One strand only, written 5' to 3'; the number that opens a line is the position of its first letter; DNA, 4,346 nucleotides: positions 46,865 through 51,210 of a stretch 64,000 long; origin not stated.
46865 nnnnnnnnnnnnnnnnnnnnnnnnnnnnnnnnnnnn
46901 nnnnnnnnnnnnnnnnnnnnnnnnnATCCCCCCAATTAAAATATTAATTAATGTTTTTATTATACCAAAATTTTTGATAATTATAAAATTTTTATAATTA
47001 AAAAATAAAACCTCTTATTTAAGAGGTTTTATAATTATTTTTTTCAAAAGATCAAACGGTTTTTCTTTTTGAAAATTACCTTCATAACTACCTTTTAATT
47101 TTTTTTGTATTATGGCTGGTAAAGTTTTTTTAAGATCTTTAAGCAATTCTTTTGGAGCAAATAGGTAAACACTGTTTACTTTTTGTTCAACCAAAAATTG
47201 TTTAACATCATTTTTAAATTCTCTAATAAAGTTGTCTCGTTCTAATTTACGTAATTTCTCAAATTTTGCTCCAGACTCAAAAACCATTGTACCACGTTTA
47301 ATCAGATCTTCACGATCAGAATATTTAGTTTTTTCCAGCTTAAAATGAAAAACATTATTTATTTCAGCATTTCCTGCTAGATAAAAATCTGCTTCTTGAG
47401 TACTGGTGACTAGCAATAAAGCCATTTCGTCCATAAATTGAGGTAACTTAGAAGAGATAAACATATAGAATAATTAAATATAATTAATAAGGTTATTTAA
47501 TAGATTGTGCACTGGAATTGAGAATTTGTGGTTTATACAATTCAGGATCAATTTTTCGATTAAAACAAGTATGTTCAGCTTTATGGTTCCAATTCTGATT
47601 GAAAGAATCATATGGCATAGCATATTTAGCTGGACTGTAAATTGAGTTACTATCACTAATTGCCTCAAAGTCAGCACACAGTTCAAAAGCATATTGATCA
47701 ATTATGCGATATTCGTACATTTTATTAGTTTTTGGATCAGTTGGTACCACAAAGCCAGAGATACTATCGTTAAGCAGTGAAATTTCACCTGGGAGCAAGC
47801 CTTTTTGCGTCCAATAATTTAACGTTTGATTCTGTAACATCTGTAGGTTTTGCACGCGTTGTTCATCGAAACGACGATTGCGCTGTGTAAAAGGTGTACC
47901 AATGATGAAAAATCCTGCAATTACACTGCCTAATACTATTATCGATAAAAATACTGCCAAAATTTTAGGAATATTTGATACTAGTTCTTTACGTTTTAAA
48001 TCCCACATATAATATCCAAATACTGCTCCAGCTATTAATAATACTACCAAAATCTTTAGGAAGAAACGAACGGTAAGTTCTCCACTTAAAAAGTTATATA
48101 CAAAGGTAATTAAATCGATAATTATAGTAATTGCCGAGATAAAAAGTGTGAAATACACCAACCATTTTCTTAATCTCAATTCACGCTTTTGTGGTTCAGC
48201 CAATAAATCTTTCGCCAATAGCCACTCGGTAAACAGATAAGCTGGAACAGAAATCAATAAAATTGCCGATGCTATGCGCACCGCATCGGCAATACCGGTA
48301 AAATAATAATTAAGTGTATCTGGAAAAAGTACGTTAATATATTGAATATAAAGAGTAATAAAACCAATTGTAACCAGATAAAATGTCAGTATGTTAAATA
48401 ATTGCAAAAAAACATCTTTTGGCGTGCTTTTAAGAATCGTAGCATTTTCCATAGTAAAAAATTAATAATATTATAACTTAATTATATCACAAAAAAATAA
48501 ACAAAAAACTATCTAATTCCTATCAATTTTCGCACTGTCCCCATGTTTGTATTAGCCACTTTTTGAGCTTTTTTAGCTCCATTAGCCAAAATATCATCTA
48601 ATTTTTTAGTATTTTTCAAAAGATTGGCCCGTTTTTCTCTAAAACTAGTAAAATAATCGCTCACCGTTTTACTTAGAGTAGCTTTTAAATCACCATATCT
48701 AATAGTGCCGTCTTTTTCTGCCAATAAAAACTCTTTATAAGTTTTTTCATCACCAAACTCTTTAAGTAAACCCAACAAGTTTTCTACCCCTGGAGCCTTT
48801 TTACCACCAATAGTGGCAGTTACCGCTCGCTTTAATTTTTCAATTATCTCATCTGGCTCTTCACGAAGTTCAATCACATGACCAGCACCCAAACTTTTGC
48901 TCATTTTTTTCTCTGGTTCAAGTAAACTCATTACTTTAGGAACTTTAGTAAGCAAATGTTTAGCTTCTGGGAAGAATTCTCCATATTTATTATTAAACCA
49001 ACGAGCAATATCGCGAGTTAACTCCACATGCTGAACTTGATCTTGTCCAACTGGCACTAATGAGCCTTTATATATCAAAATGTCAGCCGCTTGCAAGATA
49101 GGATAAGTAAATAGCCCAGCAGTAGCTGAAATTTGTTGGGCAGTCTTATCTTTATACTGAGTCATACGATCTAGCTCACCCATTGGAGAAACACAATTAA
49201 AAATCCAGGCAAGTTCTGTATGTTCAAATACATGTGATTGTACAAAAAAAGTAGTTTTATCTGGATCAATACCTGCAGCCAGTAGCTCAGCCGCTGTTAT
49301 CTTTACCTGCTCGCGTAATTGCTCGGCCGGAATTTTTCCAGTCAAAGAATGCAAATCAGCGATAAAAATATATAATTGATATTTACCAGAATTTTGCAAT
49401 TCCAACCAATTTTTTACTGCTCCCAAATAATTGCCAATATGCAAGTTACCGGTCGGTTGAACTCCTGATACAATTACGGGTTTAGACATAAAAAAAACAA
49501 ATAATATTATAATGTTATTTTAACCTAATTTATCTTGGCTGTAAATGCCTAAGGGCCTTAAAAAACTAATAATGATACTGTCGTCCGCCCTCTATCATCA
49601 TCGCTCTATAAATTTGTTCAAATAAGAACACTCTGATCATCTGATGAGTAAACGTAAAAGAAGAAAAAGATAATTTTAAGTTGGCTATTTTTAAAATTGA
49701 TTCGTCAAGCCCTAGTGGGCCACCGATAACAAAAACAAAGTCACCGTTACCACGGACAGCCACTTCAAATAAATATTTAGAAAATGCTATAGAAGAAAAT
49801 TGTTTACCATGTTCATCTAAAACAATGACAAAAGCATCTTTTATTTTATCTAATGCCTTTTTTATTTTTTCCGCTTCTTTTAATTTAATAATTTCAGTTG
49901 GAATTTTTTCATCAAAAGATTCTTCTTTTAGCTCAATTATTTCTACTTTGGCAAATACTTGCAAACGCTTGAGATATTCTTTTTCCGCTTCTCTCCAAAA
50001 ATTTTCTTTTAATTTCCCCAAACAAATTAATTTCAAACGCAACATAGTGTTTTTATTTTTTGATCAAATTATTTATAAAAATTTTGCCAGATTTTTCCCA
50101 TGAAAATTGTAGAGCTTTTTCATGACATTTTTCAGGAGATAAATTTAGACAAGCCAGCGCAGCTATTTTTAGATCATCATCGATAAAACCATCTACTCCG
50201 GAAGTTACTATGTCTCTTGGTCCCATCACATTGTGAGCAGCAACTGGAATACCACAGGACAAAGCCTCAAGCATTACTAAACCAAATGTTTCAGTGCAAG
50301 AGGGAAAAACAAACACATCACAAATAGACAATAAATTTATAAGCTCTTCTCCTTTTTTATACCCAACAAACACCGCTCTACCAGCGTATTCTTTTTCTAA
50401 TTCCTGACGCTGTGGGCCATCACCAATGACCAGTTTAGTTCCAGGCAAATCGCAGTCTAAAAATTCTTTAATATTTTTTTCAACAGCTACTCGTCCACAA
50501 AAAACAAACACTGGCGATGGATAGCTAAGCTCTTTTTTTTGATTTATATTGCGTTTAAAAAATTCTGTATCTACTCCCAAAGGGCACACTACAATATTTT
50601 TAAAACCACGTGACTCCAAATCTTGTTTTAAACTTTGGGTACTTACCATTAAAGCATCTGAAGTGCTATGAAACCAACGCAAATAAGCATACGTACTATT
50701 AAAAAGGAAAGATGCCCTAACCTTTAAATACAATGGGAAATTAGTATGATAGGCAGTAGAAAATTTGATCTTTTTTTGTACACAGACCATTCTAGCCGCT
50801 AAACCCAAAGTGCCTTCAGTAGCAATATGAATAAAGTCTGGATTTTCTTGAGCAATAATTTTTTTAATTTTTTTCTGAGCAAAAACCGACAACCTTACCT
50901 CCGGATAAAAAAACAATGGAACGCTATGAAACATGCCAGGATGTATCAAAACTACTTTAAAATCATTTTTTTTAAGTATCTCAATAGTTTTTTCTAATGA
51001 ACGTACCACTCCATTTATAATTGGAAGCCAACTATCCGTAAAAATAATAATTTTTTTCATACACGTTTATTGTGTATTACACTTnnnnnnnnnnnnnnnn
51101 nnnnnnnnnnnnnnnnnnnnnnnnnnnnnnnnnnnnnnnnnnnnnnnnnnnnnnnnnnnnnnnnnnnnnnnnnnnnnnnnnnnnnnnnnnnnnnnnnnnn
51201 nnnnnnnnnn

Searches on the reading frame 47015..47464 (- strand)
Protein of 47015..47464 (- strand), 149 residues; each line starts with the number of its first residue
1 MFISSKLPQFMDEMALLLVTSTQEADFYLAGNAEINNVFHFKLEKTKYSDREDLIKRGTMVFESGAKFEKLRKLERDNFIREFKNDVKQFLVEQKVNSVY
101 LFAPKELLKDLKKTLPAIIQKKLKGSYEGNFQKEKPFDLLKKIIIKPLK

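Call 25: search_protein_families(library=pfam, proteins=[window:47015-47464:-])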
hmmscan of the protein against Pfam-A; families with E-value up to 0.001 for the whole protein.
window:47015-47464:- (149 aa): 2 families
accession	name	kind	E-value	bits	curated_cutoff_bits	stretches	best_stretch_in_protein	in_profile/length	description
PF18856.6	baeRF_family12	-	5.4e-07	30.7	27.7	1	20-143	7-138/138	Bacterial archaeo-eukaryotic release factor family 12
PF10116.14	Host_attach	-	9.3e-06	26.7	26.7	1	69-140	64-135/138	Protein required for attachment to host cells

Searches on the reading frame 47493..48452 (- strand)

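Call 26: search_protein_families(library=pfam, proteins=[window:47493-48452:-])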
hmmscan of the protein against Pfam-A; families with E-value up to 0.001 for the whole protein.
window:47493-48452:- (319 aa): 1 family
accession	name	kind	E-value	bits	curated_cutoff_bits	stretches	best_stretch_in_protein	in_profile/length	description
PF18920.5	DUF5671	-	6.4e-18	65.3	28.4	1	14-147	2-131/132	Domain of unknown function (DUF5671)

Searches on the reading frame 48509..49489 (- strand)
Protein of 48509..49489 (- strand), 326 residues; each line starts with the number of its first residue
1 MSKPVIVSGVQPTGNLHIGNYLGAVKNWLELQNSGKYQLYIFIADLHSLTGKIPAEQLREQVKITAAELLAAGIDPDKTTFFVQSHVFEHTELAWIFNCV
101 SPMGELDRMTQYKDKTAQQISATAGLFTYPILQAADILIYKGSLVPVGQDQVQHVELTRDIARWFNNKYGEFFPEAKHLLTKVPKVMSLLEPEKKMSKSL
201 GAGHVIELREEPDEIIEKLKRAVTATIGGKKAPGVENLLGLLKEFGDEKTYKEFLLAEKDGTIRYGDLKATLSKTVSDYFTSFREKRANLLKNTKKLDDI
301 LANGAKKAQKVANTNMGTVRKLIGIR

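Call 26: search_protein_families(library=pfam, proteins=[window:48509-49489:-])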
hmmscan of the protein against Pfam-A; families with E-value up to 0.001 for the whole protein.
window:48509-49489:- (326 aa): 1 family
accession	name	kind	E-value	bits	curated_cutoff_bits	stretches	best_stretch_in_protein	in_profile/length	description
PF00579.31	tRNA-synt_1b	-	6.6e-72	242.7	21.1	1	4-280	6-291/292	tRNA synthetases class I (W and Y)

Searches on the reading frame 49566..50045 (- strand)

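Call 26: search_protein_families(library=pfam, proteins=[window:49566-50045:-])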
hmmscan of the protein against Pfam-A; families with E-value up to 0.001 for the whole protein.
window:49566-50045:- (159 aa): 1 family
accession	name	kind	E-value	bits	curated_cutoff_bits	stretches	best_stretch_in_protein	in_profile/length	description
PF02590.22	SPOUT_MTase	-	3.5e-48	163.9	27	1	3-158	2-154/154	Predicted SPOUT methyltransferase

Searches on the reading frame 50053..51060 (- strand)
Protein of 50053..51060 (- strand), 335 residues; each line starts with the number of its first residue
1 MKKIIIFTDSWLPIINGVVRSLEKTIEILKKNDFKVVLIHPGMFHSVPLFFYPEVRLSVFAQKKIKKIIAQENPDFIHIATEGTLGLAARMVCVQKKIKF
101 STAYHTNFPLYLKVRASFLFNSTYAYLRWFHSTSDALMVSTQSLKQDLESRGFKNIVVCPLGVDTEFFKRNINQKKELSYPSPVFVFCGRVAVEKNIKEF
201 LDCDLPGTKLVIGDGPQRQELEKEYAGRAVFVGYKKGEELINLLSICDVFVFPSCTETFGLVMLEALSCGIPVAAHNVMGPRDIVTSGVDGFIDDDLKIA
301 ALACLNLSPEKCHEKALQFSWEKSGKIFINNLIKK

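Call 26: search_protein_families(library=pfam, proteins=[window:50053-51060:-])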
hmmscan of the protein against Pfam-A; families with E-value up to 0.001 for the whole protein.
window:50053-51060:- (335 aa): 5 families
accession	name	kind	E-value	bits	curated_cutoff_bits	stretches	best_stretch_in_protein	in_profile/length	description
PF00534.26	Glycos_transf_1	-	2.6e-23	82.8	26.4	1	170-302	3-148/172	Glycosyl transferases group 1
PF13692.12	Glyco_trans_1_4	-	7.1e-21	75.4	27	1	183-296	2-126/142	Glycosyl transferases group 1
PF13439.12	Glyco_transf_4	-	9.2e-20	71.8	28.5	1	16-166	2-169/170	Glycosyltransferase Family 4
PF20706.3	GT4-conflict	-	5.1e-07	29.5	26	1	237-279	272-314/385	Family 4 Glycosyltransferase in conflict systems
PF13579.12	Glyco_trans_4_4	-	4.4e-05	24.3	29.7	1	45-162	43-158/158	Glycosyl transferase 4-like domain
